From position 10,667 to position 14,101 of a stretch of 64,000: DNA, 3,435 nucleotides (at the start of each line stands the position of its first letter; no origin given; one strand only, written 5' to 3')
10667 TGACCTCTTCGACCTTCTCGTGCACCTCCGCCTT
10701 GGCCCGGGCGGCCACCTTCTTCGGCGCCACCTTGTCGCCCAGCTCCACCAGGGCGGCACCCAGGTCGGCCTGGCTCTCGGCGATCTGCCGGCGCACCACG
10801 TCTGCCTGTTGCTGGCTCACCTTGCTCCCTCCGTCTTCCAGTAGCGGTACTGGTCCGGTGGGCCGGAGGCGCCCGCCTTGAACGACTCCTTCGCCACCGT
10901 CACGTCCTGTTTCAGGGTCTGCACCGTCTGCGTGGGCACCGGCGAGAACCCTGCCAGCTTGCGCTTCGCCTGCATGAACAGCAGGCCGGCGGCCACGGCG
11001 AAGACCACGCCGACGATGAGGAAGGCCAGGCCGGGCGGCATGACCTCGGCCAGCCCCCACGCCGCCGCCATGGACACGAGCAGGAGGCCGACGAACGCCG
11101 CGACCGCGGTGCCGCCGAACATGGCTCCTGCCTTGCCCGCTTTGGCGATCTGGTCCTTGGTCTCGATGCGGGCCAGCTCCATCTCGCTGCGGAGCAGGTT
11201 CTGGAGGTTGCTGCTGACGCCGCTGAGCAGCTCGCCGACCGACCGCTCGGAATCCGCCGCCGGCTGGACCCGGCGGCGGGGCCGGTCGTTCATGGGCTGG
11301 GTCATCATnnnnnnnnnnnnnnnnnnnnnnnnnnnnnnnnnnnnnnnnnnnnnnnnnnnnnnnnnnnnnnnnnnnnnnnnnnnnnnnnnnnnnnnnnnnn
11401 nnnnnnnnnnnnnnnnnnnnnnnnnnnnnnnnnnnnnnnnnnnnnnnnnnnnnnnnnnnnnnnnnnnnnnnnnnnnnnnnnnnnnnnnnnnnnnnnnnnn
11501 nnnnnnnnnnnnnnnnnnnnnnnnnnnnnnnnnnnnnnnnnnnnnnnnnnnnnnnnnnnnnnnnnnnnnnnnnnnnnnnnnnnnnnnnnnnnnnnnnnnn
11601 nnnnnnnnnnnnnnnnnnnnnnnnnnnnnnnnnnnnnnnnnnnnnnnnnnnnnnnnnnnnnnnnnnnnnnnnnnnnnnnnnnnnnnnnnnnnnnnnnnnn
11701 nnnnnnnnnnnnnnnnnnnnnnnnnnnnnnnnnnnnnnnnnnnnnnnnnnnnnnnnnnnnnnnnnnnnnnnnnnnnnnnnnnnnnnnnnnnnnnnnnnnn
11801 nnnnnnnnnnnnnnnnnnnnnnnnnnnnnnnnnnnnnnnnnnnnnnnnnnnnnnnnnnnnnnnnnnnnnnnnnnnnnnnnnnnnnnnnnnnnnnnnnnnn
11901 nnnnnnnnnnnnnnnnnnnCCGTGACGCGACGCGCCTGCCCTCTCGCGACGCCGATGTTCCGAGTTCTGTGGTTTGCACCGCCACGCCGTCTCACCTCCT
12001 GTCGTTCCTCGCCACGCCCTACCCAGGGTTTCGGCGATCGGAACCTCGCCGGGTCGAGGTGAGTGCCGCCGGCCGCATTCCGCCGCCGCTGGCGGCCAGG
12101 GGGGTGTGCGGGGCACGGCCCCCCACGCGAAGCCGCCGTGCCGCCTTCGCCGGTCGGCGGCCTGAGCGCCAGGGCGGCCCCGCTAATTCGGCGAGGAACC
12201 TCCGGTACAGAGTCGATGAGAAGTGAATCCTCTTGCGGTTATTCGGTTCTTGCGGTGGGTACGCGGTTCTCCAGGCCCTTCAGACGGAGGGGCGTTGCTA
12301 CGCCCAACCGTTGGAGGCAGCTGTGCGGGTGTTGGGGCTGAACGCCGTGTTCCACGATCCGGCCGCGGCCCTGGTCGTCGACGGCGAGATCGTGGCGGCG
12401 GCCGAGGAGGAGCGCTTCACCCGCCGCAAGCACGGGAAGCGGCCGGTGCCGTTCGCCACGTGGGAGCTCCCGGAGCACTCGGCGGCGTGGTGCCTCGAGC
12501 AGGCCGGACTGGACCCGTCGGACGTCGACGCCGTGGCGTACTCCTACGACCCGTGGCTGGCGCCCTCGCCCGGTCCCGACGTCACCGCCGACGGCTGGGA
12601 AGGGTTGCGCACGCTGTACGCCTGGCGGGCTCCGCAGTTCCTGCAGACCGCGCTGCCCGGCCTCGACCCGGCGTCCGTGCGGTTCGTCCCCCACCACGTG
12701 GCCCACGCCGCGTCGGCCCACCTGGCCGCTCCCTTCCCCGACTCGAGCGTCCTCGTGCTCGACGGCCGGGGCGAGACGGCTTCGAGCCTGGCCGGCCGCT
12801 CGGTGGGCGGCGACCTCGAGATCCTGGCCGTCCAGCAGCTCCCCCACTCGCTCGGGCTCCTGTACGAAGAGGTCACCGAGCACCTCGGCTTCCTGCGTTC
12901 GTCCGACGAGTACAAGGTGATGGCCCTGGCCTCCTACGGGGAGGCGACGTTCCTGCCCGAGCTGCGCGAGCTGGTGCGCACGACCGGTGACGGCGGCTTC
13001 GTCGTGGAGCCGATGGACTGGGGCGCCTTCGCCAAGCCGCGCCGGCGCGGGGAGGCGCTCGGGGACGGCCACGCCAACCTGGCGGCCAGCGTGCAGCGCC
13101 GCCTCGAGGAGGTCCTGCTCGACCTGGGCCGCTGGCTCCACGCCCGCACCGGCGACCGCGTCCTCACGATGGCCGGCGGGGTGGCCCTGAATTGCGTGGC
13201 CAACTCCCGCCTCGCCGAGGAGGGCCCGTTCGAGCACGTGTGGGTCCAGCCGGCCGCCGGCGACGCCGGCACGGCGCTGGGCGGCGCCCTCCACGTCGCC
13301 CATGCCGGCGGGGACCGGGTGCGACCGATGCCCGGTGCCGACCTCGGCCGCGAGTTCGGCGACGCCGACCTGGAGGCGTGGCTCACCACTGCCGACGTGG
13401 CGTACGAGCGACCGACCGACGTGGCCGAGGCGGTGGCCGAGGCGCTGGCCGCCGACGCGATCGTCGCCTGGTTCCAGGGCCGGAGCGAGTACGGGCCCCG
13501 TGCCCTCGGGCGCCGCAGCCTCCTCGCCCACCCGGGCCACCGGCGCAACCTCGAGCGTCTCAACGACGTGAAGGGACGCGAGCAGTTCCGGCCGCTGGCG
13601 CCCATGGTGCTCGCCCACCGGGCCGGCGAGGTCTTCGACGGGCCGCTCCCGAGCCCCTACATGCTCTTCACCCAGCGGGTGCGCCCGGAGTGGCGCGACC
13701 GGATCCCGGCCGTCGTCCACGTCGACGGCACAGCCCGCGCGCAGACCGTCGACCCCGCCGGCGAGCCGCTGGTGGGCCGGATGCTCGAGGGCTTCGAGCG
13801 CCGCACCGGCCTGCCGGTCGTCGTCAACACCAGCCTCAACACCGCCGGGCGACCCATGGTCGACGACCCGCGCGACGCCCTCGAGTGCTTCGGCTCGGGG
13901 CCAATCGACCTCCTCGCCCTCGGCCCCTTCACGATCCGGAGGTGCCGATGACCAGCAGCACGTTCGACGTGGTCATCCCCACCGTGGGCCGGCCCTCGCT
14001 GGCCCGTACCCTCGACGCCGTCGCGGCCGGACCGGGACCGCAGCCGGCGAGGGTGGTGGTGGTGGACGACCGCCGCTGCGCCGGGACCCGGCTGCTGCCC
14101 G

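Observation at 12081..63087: Synthesis: three unrelated short-repeat families all occupy gene boundaries while preserving reading frames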

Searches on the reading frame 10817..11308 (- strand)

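Call 87: search_protein_families(library=pfam, proteins=[window:10817-11308:-], max_evalue=0.001)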
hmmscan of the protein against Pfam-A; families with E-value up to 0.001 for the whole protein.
window:10817-11308:- (163 aa): 1 family
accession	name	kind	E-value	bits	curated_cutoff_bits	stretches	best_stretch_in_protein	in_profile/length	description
PF07332.16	Phage_holin_3_6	-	2.9e-30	105.1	28.4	1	25-139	1-115/116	Putative Actinobacterial Holin-X, holin superfamily III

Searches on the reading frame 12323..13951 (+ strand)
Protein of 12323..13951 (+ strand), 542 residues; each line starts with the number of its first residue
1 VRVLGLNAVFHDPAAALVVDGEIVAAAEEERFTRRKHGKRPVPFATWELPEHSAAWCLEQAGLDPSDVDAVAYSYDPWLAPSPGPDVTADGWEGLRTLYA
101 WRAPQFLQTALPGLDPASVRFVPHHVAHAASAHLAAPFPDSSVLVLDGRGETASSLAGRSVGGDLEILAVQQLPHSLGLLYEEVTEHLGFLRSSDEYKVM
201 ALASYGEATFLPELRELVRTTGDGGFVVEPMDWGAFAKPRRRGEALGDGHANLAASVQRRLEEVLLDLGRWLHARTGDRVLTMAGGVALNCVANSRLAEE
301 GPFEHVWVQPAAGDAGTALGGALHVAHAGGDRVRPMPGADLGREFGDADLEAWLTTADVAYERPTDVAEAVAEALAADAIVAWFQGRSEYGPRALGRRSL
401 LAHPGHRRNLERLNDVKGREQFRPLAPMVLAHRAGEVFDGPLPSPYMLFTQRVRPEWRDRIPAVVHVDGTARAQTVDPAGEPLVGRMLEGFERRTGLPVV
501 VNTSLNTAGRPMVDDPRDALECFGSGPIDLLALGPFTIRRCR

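Call 20: search_protein_families(library=pfam, proteins=[window:12323-13951:+])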
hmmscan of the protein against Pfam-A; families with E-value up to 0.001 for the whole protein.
window:12323-13951:+ (542 aa): 3 families
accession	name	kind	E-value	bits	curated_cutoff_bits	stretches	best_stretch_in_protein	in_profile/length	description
PF16861.10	Carbam_trans_C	-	8.8e-63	211.3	27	1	372-540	1-170/170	Carbamoyltransferase C-terminus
PF02543.21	Carbam_trans_N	-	2.6e-54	185.4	24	2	117-323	125-346/346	Carbamoyltransferase N-terminus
PF00814.31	TsaD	-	0.00021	21.5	24.8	0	121-298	86-238/264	tRNA N6-adenosine threonylcarbamoyltransferase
